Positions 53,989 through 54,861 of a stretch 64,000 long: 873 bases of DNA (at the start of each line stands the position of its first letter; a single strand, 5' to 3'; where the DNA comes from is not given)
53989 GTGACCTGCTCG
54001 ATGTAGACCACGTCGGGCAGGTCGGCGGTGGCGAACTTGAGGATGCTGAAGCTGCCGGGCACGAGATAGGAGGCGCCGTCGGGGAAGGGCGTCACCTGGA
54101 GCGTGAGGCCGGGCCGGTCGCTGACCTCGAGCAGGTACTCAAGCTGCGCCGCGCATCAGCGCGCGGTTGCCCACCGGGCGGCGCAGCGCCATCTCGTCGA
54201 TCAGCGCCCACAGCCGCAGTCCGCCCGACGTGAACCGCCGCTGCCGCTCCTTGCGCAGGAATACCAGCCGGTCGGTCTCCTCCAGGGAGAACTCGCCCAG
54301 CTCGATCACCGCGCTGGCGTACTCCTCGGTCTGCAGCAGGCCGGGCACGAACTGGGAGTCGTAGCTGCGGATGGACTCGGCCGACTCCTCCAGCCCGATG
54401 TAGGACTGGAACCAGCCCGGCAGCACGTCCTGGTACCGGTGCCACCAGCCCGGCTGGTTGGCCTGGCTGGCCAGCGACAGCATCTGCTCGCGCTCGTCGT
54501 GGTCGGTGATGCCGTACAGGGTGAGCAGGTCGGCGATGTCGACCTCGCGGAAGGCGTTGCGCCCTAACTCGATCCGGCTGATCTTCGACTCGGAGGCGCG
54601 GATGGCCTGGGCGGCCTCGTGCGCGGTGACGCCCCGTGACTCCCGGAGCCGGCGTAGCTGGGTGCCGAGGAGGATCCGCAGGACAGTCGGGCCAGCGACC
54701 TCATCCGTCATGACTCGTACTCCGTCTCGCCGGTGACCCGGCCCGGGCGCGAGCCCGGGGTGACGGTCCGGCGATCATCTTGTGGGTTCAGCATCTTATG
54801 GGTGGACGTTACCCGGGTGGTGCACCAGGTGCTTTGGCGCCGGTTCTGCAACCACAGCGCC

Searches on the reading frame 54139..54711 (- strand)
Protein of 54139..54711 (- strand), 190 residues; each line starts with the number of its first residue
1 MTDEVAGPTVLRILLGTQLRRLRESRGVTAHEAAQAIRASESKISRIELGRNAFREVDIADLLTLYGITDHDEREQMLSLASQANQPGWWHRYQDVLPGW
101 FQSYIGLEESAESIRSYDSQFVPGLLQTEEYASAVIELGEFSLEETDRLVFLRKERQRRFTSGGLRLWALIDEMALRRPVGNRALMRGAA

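Call 40: find_homologous_proteins(query=window:54139-54711:-, max_evalue=1e-30)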
Query window:54139-54711:- (190 aa): 7849 proteins with E <= 1e-30 among 8000 candidates; the best 120 are listed.
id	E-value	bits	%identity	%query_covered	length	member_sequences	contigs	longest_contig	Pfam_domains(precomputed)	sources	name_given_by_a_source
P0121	9.8e-113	392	97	99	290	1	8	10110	PF19054.7,PF13560.13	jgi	jgi:transcriptional regulator with XRE-family HTH domain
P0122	4.0e-110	384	95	98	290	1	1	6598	PF19054.7,PF13560.13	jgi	jgi:transcriptional regulator with XRE-family HTH domain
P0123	5.5e-110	383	94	99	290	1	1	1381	PF19054.7,PF13560.13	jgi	jgi:transcriptional regulator with XRE-family HTH domain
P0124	1.5e-109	382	96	98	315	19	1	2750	PF19054.7,PF13560.13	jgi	jgi:transcriptional regulator with XRE-family HTH domain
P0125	4.8e-109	380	93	99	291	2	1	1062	PF19054.7,PF13560.13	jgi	jgi:transcriptional regulator with XRE-family HTH domain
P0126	6.1e-109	380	92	99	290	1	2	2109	PF19054.7,PF13560.13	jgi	jgi:transcriptional regulator with XRE-family HTH domain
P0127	7.6e-109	379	93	99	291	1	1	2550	PF19054.7,PF13560.13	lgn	-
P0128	9.2e-109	379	93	99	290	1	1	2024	PF19054.7,PF13560.13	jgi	jgi:transcriptional regulator with XRE-family HTH domain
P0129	3.6e-108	377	92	99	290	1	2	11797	PF19054.7,PF13560.13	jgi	jgi:transcriptional regulator with XRE-family HTH domain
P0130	3.9e-108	377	94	99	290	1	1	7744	PF19054.7,PF13560.13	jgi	jgi:transcriptional regulator with XRE-family HTH domain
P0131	5.0e-108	377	93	99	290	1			PF19054.7,PF13560.13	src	-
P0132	5.4e-108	377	92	99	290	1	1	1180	PF19054.7,PF13560.13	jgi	jgi:transcriptional regulator with XRE-family HTH domain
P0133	8.3e-108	376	92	99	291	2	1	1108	PF19054.7,PF13560.13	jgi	jgi:transcriptional regulator with XRE-family HTH domain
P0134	8.4e-108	376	92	99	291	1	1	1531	PF19054.7,PF13560.13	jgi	jgi:transcriptional regulator with XRE-family HTH domain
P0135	9.1e-108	376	92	99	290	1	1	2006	PF19054.7,PF13560.13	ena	-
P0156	2.4e-105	368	91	99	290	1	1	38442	PF19054.7,PF13560.13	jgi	jgi:transcriptional regulator with XRE-family HTH domain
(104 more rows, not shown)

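Call 41: find_encoding_contigs(protein=P0121, flank=10000, max_places=8)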
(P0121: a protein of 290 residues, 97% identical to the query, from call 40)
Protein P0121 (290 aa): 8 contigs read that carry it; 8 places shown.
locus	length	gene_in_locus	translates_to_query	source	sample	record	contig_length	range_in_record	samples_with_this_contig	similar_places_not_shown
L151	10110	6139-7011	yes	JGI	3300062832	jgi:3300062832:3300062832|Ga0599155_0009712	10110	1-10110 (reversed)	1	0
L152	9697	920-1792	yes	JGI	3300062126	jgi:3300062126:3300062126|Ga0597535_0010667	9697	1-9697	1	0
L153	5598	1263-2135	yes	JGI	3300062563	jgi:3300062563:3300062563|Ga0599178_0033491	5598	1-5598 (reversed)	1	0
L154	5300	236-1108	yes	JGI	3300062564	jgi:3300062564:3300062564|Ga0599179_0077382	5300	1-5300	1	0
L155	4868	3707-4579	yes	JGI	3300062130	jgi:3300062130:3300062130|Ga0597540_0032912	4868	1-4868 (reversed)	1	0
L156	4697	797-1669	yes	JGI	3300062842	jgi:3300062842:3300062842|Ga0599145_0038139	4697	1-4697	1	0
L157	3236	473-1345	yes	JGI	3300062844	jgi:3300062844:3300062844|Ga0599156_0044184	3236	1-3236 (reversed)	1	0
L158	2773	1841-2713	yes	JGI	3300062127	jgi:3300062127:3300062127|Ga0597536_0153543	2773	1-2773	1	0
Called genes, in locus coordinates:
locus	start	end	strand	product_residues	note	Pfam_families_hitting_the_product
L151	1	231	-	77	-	?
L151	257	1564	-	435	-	PF00990:GGDEF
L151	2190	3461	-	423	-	PF05977:MFS_3 (weak), PF07690:MFS_1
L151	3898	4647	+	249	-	PF13365:Trypsin_2 (weak)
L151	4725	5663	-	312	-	PF00248:Aldo_ket_red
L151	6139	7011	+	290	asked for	PF13560:HTH_31, PF19054:DUF5753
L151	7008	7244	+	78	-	PF04149:DUF397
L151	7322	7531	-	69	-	PF04149:DUF397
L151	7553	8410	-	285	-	PF01381:HTH_3, PF13413:HTH_25 (faint), PF13560:HTH_31, PF19054:DUF5753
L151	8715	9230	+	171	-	PF13581:HATPase_c_2, PF02518:HATPase_c (weak)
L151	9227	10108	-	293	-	?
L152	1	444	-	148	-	?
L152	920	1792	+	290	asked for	PF13560:HTH_31, PF19054:DUF5753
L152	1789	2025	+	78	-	PF04149:DUF397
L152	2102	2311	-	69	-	PF04149:DUF397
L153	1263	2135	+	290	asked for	PF13560:HTH_31, PF19054:DUF5753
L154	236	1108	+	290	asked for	PF13560:HTH_31, PF19054:DUF5753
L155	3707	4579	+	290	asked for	PF13560:HTH_31, PF19054:DUF5753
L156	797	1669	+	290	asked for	PF13560:HTH_31, PF19054:DUF5753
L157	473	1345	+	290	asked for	PF13560:HTH_31, PF19054:DUF5753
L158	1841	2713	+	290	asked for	PF13560:HTH_31, PF19054:DUF5753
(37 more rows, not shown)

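Call 42: find_encoding_contigs(protein=P0156, flank=10000, max_places=2)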
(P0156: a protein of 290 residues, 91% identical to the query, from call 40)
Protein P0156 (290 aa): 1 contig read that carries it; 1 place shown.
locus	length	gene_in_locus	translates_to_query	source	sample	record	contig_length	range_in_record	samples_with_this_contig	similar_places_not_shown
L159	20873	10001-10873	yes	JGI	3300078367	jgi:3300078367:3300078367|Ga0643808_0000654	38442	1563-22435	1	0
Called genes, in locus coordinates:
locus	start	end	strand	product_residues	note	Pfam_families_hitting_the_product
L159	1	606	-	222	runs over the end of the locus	PF04299:FMN_bind_2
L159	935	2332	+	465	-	-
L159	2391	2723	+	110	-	-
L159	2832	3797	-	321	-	PF08240:ADH_N, PF00107:ADH_zinc_N, PF13602:ADH_zinc_N_2 (weak)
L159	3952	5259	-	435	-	PF00990:GGDEF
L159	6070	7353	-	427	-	PF05977:MFS_3, PF07690:MFS_1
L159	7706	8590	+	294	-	PF00089:Trypsin (faint), PF13365:Trypsin_2 (weak)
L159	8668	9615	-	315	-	PF00248:Aldo_ket_red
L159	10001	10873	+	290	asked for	PF13560:HTH_31, PF19054:DUF5753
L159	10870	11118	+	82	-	PF04149:DUF397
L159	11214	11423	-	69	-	PF04149:DUF397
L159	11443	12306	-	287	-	PF01381:HTH_3, PF12844:HTH_19 (weak), PF13560:HTH_31, PF19054:DUF5753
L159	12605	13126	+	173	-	PF13581:HATPase_c_2, PF02518:HATPase_c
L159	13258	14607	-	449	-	PF00009:GTP_EFTU (weak), PF01926:MMR_HSR1, PF02421:FeoB_N, PF04548:AIG1 (weak), PF01926:MMR_HSR1, PF02421:FeoB_N, PF00009:GTP_EFTU (weak), PF14714:KH_dom-like, +3 more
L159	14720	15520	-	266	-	PF02224:Cytidylate_kin, PF13189:Cytidylate_kin2 (faint)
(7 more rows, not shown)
